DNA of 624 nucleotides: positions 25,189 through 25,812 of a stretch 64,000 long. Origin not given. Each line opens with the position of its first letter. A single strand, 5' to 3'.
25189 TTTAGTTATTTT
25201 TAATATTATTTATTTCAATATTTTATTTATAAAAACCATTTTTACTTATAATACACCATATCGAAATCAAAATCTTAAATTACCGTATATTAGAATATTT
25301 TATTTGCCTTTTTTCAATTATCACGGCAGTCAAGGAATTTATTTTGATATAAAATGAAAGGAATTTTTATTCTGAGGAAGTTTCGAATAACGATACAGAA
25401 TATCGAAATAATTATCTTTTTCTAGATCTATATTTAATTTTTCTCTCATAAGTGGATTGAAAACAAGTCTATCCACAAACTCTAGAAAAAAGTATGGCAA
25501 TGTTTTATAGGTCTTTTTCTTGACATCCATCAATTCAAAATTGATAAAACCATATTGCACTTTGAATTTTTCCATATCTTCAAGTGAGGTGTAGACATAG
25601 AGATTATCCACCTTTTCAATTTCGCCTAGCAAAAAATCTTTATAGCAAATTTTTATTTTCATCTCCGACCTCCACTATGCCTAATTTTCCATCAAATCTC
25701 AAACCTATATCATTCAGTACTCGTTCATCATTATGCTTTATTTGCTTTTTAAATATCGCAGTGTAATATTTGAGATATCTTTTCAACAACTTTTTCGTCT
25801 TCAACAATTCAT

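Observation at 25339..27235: Permuted, HipB-less split HipA-like kinase module: kinase with a long extension followed by an overlapping HipS-like gene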

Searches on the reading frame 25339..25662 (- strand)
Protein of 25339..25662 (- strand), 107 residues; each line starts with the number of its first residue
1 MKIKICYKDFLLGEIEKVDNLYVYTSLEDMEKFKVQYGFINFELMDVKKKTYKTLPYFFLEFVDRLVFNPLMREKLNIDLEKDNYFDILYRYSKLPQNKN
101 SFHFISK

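Call 3: search_protein_families(library=pfam, proteins=[window:25339-25662:-], max_evalue=10)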
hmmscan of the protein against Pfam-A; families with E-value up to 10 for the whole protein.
window:25339-25662:- (107 aa): 0 families

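Call 4: search_protein_families(library=ncbifam, proteins=[window:25339-25662:-], max_evalue=10)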
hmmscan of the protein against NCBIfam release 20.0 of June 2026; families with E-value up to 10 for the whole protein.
window:25339-25662:- (107 aa): 0 families

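Call 5: search_protein_families(library=padloc, proteins=[window:25339-25662:-], max_evalue=10)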
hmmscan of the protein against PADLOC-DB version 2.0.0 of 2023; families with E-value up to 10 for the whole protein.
window:25339-25662:- (107 aa): 0 families

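Call 8: search_protein_families(library=phrogs, proteins=[window:25339-25662:-], max_evalue=1)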
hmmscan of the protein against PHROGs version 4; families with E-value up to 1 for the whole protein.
window:25339-25662:- (107 aa): 0 families
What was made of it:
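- S has no direct hit in Pfam, NCBIfam, PADLOC or PHROGs (calls 3-5, 8).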

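Call 12: find_homologous_proteins(query=window:25339-25662:-, max_evalue=0.1)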
Query window:25339-25662:- (107 aa): 5 proteins with E <= 0.1 among 5 candidates.
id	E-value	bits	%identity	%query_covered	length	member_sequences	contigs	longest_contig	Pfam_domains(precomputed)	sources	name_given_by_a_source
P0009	1.3e-62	227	100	100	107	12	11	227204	-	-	-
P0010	2.2e-48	181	79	100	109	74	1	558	-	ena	-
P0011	1.7e-47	178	77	98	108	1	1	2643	-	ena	-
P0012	6.4e-47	176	77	100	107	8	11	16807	-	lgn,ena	-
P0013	2.7e-43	165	72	100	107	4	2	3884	-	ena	-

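Call 17: search_solved_structures(query=A2, max_evalue=10, show_alignments=3)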
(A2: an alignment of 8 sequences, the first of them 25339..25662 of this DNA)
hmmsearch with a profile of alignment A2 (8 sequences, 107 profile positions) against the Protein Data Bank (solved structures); distinct sequences matched with E-value up to 10: 2.
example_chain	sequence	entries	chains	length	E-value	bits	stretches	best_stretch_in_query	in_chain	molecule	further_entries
2q7b_A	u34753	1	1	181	0.049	17.4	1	40-92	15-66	Acetyltransferase, GNAT family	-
6z1p_BA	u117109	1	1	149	0.12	16.2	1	21-81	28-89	Ribosomal subunit protein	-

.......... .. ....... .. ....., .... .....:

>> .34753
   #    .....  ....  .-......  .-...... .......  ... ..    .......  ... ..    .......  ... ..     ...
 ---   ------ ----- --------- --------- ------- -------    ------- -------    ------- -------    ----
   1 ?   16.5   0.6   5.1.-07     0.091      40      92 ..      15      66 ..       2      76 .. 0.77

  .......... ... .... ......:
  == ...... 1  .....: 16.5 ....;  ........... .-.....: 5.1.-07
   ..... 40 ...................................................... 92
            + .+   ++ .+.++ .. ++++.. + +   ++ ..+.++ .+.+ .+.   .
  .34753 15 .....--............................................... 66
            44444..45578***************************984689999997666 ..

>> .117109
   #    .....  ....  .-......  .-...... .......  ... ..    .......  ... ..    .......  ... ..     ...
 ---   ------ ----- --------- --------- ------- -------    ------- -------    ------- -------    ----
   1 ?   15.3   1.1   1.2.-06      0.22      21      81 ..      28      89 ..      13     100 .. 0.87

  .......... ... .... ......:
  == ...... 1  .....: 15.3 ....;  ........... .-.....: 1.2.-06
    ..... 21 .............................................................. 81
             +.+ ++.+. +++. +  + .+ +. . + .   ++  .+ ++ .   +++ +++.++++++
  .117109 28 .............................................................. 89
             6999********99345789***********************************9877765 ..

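Call 28: predict_structure(alignment_id=A3)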
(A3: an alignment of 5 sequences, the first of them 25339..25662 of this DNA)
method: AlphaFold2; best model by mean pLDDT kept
length: 107 residues; sequences in the alignment: 5
mean_pLDDT: 82.8   pTM: 0.75
mean pLDDT of the five models: 82.8, 77.6, 75.4, 49.9, 44.0
residues with pLDDT >= 90: 31; 70-90: 62; 50-70: 14; < 50: 0
segments of 3 or more residues with pLDDT < 50: none
pLDDT, mean of each block of 10 residues (from residue 1): 88 87 78 69 59 80 88 91 91 91 89
secondary structure, 60 per line:
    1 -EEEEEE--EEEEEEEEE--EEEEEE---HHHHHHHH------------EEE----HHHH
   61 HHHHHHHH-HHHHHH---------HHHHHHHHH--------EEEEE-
elements in order: E2-7 E10-18 E21-26 H30-37 E50-52 H57-68 H70-75 H85-93 E102-106
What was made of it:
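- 25339..25662 (-): S: 107-aa HipS-like protein, the putative antitoxin or regulatory subunit. It overlaps the K 3' end by 23 nt (25640-25662). AlphaFold2 model pLDDT 82.8 (call 28).
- On HipS antitoxin / HipA N-subdomain 1 (Pfam Couple_hipA): The model has strands at 2-7, 10-18, 21-26 and 50-52, helices at 57-68, 70-75 and 85-93, and a strand at 102-106 (call 28).
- It gives a confident fold (call 28).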

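Call 30: fold_search(model_id=the predicted structure, library=pdb)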
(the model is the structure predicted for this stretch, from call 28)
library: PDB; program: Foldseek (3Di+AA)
matches with E <= 10: 173; with E <= 0.001: 0
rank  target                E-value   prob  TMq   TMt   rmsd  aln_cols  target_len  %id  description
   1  8ezr_A                1.7e-03  1.00  0.55  0.58   4.7       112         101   17  Crystal structure of the HipS(Lp)-HipT(Lp) complex from Legionella pneumophila, native protein (released 2023-09-27)
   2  7vkb_B                2.4e-03  1.00  0.57  0.59   3.9       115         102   18  Crystal structure of the a bacterial kinase complex (released 2022-06-29)
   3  7ab3_E                3.3e-03  1.00  0.63  0.66   4.0       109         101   14  Crystal structure of the Escherichia coli toxin-antitoxin system HipBST (HipT S57A) (released 2022-01-12)
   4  7ab3_B                1.4e-02  1.00  0.61  0.65   4.0       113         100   13  Crystal structure of the Escherichia coli toxin-antitoxin system HipBST (HipT S57A) (released 2022-01-12)
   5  7czo                  3.7e-02  0.99  0.58  0.59   5.1       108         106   14  N-terminal domain of HipA toxin (released 2021-09-29)
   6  4pu4_B                5.8e-02  0.77  0.43  0.13   8.5       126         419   13  Shewanella oneidensis MR-1 Toxin Antitoxin System HipA, HipB and its operator DNA complex (space group P21) (released 2014-08-06)
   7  3hzi_A                7.5e-02  0.90  0.53  0.17   6.1       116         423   13  Structure of mdt protein (released 2009-07-28)
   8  4pu4_A                7.5e-02  0.75  0.44  0.13   8.3       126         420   13  Shewanella oneidensis MR-1 Toxin Antitoxin System HipA, HipB and its operator DNA complex (space group P21) (released 2014-08-06)
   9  3tpt_A                8.0e-02  0.89  0.52  0.17   5.3       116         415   12  Structure of HipA(D309Q) bound to ADP (released 2012-10-03)
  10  3dnv_A                9.7e-02  0.89  0.52  0.16   5.9       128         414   12  MDT Protein (released 2009-01-27)
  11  2wiu_C                1.2e-01  0.82  0.51  0.17   5.5       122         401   13  Mercury-modified bacterial persistence regulator hipBA (released 2009-07-28)
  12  3tpb                  1.7e-01  0.89  0.58  0.19   5.4       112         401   15  Structure of HipA(S150A) (released 2012-10-03)
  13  3dnu                  2.1e-01  0.69  0.51  0.16   6.3       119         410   12  structure of MDT protein (released 2009-01-27)
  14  3tpd                  2.2e-01  0.60  0.44  0.15   6.0       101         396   13  Structure of pHipA, monoclinic form (released 2012-10-03)
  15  7cma_A                2.9e-01  0.35  0.24  0.17  10.2        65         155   18  Structure of A151R from African swine fever virus Georgia (released 2021-06-02)
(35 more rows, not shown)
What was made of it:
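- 25339..25662 (-): Top 14 Foldseek PDB hits are all HipS or HipA N-terminal domain, TM 0.55-0.66 (call 30).
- On HipS antitoxin / HipA N-subdomain 1 (Pfam Couple_hipA): Foldseek TM 0.55-0.66 to 8ezr_A, 7vkb_B, 7ab3_E and 7czo (call 30).
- S matches the HipA N-terminal domain (7czo and full-length HipAs) as well as it matches HipS (call 30).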

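Call 40: search_protein_representatives(alignment_id=A3)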
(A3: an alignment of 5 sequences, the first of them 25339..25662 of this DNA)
Query: 5 sequences, 107 profile positions. Proteins with E-value up to 0.001 (for the whole library): 21; up to 1e-10: 3; up to 1e-30: 1. The best 21 are listed.
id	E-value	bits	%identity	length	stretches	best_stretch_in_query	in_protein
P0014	1.2e-35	138.4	-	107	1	1-106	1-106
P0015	3.6e-27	111.1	-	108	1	1-104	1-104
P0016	2.3e-12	63.5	-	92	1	20-104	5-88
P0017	1.5e-08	51.2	-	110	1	3-104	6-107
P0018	4.2e-07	46.5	-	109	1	1-102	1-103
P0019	1.1e-06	45.2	-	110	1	1-105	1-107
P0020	2.7e-06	43.9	-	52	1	1-50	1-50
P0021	2.7e-06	43.9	-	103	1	7-104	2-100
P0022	2.8e-06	43.9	-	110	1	1-106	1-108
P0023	2.5e-05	40.8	-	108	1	1-106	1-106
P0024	2.8e-05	40.7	-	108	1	1-105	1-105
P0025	2.9e-05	40.6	-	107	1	1-103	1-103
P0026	5.5e-05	39.7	-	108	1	1-103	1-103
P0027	1.4e-04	38.4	-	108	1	1-104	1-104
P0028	1.5e-04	38.3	-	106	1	1-104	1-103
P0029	1.8e-04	38.1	-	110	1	1-103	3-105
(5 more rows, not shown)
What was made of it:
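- It belongs to a family of ~108-aa proteins, 21 representative clusters (call 40).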

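Call 44: search_protein_families(library=pfam, alignment_id=A5, max_evalue=1)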
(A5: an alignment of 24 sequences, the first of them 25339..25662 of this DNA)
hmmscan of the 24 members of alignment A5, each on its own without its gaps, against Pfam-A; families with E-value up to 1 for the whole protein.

A. member 1, window:25339-25662:- (107 aa): 0 families

B. families by the number of members that match (of 24 scanned): 17 families
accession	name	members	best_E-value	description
PF13657.11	Couple_hipA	3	0.0098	HipA N-terminal domain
PF23202.1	PAH_ZNF598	2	0.0026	ZNF598 PAH domain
PF22789.1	DUF4026_C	2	0.098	Protein of unknown function (DUF4026) C-terminal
PF17793.6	AHD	1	0.0015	ANC1 homology domain (AHD)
PF03502.19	Channel_Tsx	1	0.0087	Nucleoside-specific channel-forming protein, Tsx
PF14583.12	Pectate_lyase22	1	0.025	Oligogalacturonate lyase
PF05788.18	Orbi_VP1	1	0.027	Orbivirus RNA-dependent RNA polymerase (VP1)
PF25410.1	PH_34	1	0.055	PH-like domain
PF04699.19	P16-Arc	1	0.063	ARP2/3 complex 16 kDa subunit (p16-Arc)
PF06681.19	DUF1182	1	0.066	Protein of unknown function (DUF1182)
PF21518.3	Sas-5-like_implico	1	0.073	Spindle assembly abnormal protein 5, implico domain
PF21070.2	IcmF_helical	1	0.086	Type VI secretion protein IcmF helical domain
PF09116.15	gp45-slide_C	1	0.092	gp45 sliding clamp, C terminal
PF18848.6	baeRF_family6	1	0.1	Bacterial archaeo-eukaryotic release factor family 6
PF21487.2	Tas3_C-hel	1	0.15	Tas3, C-terminal helical domains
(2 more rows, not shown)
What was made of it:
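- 25339..25662 (-): Three of 24 family members hit Pfam Couple_hipA weakly (call 44).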

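Call 46: search_solved_structures(query=A5, max_evalue=10, show_alignments=3)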
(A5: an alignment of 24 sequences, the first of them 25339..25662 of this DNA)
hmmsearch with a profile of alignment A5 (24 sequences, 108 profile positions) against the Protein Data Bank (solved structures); distinct sequences matched with E-value up to 10: 1.
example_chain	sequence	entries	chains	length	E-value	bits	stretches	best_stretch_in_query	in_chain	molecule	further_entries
3mlg_A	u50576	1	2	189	3.8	11.4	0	52-86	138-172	2X chimera of Helicobacter pylori protein HP0242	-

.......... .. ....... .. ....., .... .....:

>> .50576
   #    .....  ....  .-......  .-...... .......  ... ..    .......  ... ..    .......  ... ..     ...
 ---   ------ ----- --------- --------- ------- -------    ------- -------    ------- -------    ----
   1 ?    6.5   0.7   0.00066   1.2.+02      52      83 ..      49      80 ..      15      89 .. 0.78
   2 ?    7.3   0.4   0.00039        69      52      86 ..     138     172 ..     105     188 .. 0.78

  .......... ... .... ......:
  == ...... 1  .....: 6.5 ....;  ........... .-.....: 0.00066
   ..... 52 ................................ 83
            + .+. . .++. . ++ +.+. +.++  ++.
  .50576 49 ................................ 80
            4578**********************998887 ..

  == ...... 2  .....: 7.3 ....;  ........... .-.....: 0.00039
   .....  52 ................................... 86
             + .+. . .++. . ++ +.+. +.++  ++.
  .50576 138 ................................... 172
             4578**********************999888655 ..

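Call 50: find_encoding_contigs(protein=P0018, flank=4000, max_places=3)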
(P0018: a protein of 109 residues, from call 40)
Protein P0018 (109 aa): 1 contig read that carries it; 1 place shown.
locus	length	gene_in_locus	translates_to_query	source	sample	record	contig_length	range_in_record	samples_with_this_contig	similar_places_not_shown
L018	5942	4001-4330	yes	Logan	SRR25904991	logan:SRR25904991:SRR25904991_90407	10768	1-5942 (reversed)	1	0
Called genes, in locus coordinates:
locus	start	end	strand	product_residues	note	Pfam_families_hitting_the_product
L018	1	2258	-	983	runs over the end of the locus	PF13245:AAA_19 (faint), PF00580:UvrD-helicase (weak)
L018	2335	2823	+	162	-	-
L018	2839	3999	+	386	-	-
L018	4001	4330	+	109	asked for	-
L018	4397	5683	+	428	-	PF00675:Peptidase_M16, PF05193:Peptidase_M16_C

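Call 51: find_encoding_contigs(protein=P0024, flank=4000, max_places=3)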
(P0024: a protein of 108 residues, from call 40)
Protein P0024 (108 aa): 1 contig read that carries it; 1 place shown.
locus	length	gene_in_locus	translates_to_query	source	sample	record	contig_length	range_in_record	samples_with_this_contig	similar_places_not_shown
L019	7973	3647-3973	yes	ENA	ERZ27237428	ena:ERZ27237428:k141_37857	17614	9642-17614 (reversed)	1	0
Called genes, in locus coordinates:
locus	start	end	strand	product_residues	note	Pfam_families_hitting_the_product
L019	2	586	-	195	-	?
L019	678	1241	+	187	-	PF01066:CDP-OH_P_transf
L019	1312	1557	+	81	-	-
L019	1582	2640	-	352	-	PF03033:Glyco_transf_28, PF13528:Glyco_trans_1_3 (weak), PF04101:Glyco_tran_28_C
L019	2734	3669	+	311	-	-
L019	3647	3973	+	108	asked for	-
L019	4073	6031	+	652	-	PF02518:HATPase_c, PF00204:DNA_gyraseB, PF01751:Toprim, PF00986:DNA_gyraseB_C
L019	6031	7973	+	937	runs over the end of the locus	PF00521:DNA_topoisoIV, PF03989:DNA_gyraseA_C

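Call 52: search_protein_families(library=padloc, proteins=[L019:2734-3669:+, L018:2839-3999:+, L018:2335-2823:+, L019:3647-3973:+, L018:4001-4330:+], max_evalue=1)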
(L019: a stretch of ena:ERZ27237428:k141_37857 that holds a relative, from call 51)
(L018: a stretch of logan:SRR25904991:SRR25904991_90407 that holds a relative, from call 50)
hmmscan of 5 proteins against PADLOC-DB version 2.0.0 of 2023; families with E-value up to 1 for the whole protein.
L019:2734-3669:+ (311 aa): 9 families
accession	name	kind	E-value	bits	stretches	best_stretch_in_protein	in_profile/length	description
PDLC04340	PDC-M03A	-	1.1e-16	59.2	1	45-290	31-264/280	-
PDLC04344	PDC-M03A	-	1.4e-08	32.6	1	46-175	34-176/305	-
PDLC04345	PDC-M03A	-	4.1e-08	30.8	1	40-285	26-297/302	-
PDLC04339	PDC-M03A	-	1.2e-06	26.1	1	43-289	29-275/293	-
PDLC04342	PDC-M03A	-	1.8e-06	25.8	1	46-215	34-217/299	-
PDLC01520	Csx19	-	0.0011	17.4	2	276-304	91-119/123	CAS-III-D; effector_UNK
PDLC04338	PDC-M03A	-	0.0011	16.1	1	54-171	149-281/428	-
PDLC02034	Cas4d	-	0.0046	14.6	1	245-293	62-113/192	-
PDLC04341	PDC-M03A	-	0.039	11.4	1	61-119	43-101/294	-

L018:2839-3999:+ (386 aa): 8 families
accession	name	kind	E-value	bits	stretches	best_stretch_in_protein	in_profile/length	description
PDLC04340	PDC-M03A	-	4.9e-10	37.4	1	159-272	118-226/280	-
PDLC04344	PDC-M03A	-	2.4e-09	35.1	1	131-226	109-201/305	-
PDLC04345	PDC-M03A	-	6.9e-08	30.1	1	168-232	144-208/302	-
PDLC04342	PDC-M03A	-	8.7e-08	30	1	172-242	151-219/299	-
PDLC04339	PDC-M03A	-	7.9e-07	26.7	1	167-239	132-202/293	-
PDLC04341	PDC-M03A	-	0.00026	18.5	1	171-224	148-200/294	-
PDLC04337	PDC-M03A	-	0.00085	16.9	1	167-218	85-134/250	-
PDLC04338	PDC-M03A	-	0.0016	15.5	1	172-232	259-319/428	-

L018:2335-2823:+ (162 aa): 1 family
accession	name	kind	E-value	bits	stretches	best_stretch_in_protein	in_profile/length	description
PDLC04595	PDC-M35B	-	0.058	11.5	1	82-108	7-33/149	-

L019:3647-3973:+ (108 aa): 1 family
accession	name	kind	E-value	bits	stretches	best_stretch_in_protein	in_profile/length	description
PDLC04347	PDC-M03B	-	0.028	12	1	12-68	22-76/245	-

L018:4001-4330:+ (109 aa): 0 families
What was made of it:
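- Closest known: hipIN / PADLOC PDC-M03. Same: One S-family member weakly matches the N-terminal part of PDC-M03B (call 52).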

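Call 53: search_protein_families(library=pfam, proteins=[L019:2734-3669:+, L018:2839-3999:+, L018:2335-2823:+], max_evalue=1)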
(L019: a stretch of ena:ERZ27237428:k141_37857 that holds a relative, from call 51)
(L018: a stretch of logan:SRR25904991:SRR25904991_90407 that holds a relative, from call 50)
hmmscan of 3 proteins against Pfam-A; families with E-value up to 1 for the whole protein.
L019:2734-3669:+ (311 aa): 2 families
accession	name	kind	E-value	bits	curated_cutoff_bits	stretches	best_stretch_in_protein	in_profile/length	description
PF00454.33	PI3_PI4_kinase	-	0.0017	18.8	27.1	1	144-210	129-182/241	Phosphatidylinositol 3- and 4-kinase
PF15861.10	partial_CstF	-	0.12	12.6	27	0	226-261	13-45/62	Partial cleavage stimulation factor domain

L018:2839-3999:+ (386 aa): 2 families
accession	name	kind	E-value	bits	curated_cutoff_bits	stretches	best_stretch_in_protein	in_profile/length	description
PF07804.18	HipA_C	-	0.0026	17.9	30.5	1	166-213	116-159/213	HipA-like C-terminal domain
PF00454.33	PI3_PI4_kinase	-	0.087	13.2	27.1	1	113-201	78-160/241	Phosphatidylinositol 3- and 4-kinase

L018:2335-2823:+ (162 aa): 0 families

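Call 81: find_encoding_contigs(protein=P0019, flank=3500, max_places=2)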
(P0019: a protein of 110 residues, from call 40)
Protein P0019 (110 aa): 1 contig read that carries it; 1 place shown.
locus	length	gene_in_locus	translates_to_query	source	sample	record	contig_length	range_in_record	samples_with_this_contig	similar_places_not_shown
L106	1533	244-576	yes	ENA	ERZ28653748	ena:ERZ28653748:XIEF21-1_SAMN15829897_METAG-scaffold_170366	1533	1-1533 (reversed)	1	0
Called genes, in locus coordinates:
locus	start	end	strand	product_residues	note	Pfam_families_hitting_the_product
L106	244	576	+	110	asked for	-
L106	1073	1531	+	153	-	?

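Call 82: find_encoding_contigs(protein=P0029, flank=3500, max_places=2)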
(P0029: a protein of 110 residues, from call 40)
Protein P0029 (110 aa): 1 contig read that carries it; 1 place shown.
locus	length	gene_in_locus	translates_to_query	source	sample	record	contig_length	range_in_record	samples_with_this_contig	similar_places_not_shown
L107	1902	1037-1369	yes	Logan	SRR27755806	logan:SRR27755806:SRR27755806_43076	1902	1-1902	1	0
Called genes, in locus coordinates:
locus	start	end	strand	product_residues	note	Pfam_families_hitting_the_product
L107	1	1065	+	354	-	?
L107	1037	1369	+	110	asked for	-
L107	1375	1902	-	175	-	?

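Call 83: find_encoding_contigs(protein=P0023, flank=3500, max_places=2)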
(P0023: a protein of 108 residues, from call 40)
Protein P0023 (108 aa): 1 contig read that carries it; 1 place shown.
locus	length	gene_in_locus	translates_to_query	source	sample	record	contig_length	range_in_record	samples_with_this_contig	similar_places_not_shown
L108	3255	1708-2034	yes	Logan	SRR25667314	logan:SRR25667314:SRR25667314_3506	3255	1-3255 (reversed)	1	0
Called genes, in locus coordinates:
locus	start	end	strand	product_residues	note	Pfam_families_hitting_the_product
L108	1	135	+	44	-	?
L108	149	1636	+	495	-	PF07804:HipA_C (faint)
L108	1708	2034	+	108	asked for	-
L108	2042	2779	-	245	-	-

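Call 89: fold_search(model_id=the predicted structure, library=viral)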
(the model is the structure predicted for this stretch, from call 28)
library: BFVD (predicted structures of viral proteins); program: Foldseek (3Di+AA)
matches with E <= 10: 464; with E <= 0.001: 0
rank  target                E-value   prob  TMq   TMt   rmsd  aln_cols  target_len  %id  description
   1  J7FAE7                4.5e-02  0.18  0.21  0.17  11.8       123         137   11  Uncharacterized protein [Agrobacterium phage 7-7-1]
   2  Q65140                7.5e-02  0.51  0.23  0.17  10.0        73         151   15  Protein A151R [African swine fever virus (strain Badajoz 1971 Vero-adapted)]
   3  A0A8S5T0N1            9.6e-02  0.60  0.38  0.15  10.1       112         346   19  Uncharacterized protein [Myoviridae sp. ctWb16]
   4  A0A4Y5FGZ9            1.4e-01  0.90  0.34  0.49   4.1        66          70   12  (no name in the UniProt tables at hand)
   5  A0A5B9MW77            3.4e-01  0.11  0.23  0.20  11.3       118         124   14  (no name in the UniProt tables at hand)
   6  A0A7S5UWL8            3.7e-01  0.12  0.21  0.16   5.3        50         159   12  (no name in the UniProt tables at hand)
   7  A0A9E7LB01            4.7e-01  0.28  0.32  0.25   6.5        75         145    9  (no name in the UniProt tables at hand)
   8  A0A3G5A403            5.1e-01  0.25  0.21  0.16   7.1        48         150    8  Uncharacterized protein [Harvfovirus sp.]
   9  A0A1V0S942            5.1e-01  0.06  0.19  0.07  12.9       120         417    7  Uncharacterized protein [Catovirus CTV1]
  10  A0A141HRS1            5.7e-01  0.12  0.24  0.14   8.8        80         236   12  (no name in the UniProt tables at hand)
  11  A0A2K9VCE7            7.0e-01  0.13  0.25  0.34   8.4        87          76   15  Uncharacterized protein [Lactobacillus phage Bacchae]
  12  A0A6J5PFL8            7.0e-01  0.04  0.17  0.22  18.2        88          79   14  Uncharacterized protein [uncultured Caudovirales phage]
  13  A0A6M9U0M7            7.0e-01  0.04  0.17  0.09  16.6       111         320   16  Uncharacterized protein [Drosophila-associated filamentous virus]
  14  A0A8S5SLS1            7.4e-01  0.41  0.33  0.47   8.6        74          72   16  Uncharacterized protein [Siphoviridae sp. ctNHp14]
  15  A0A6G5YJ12            7.4e-01  0.12  0.26  0.15   7.4        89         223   17  (no name in the UniProt tables at hand)
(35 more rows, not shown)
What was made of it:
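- Tried and rejected: BFVD fold search with S. Nothing above TM 0.4, which served as a negative control (call 89).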
